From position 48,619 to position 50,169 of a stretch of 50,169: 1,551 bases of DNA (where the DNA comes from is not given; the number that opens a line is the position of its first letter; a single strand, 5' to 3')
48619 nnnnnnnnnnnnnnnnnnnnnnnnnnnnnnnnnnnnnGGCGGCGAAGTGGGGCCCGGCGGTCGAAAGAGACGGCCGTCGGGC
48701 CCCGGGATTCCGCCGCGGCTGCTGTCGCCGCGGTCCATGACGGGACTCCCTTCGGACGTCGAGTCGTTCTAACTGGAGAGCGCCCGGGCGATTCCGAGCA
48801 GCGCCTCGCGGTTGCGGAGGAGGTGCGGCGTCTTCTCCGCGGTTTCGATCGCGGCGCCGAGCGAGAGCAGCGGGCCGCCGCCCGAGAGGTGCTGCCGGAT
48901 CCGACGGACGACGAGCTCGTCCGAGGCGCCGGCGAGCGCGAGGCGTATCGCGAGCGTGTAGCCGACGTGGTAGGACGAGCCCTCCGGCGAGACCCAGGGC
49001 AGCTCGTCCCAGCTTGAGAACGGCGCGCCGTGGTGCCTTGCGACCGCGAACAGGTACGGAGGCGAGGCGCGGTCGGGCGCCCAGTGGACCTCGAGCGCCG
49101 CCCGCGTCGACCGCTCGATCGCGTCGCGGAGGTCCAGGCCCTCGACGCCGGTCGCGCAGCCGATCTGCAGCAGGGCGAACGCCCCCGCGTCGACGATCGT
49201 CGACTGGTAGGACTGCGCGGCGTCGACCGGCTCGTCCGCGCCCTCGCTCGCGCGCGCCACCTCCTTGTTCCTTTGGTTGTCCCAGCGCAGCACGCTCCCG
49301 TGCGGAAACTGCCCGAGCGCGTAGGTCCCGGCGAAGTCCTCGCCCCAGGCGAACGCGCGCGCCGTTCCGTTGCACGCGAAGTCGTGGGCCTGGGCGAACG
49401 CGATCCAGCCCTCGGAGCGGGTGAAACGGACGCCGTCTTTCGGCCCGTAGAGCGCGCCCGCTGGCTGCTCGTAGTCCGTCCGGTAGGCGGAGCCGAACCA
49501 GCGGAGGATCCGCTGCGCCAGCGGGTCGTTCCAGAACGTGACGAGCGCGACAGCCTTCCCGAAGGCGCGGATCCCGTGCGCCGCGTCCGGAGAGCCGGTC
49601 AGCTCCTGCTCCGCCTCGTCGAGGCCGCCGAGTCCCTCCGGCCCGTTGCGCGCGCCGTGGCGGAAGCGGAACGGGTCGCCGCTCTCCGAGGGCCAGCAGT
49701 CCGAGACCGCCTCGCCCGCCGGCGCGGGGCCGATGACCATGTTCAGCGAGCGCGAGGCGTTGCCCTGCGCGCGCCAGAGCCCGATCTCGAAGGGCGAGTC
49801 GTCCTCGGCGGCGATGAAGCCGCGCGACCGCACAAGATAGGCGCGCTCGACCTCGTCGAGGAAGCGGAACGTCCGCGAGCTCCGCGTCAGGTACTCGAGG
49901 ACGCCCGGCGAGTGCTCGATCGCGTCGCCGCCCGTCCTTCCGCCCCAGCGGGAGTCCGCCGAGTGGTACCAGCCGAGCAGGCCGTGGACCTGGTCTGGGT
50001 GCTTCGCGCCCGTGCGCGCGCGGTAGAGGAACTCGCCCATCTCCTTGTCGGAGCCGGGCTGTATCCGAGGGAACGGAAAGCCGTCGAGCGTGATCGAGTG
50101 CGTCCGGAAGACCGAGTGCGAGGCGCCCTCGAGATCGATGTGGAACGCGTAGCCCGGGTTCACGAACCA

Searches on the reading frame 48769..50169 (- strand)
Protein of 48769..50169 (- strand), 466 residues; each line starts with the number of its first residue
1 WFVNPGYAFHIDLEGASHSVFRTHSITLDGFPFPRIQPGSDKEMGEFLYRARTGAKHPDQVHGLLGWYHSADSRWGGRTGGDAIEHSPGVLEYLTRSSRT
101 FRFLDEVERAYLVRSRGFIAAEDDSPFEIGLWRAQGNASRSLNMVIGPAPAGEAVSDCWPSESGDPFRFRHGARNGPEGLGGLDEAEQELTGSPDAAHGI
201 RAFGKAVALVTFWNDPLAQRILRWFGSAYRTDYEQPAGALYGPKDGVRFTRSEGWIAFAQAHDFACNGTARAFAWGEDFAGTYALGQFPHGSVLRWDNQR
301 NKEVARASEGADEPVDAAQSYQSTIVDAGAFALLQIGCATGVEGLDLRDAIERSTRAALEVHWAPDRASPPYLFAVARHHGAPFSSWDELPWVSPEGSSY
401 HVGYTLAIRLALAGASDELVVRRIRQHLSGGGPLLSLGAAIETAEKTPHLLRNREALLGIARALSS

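Call 24: search_protein_families(library=pfam, proteins=[window:48769-50169:-], max_evalue=0.01)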
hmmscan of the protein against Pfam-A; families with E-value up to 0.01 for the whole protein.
window:48769-50169:- (466 aa): 0 families

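Call 79: search_solved_structures(query=window:48769-50169:-, max_evalue=1)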
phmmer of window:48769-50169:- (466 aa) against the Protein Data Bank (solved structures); distinct sequences matched with E-value up to 1: 0.

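Call 83: search_protein_families(library=padloc, proteins=[window:48769-50169:-], max_evalue=0.001)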
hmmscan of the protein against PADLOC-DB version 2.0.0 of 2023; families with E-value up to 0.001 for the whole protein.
window:48769-50169:- (466 aa): 0 families
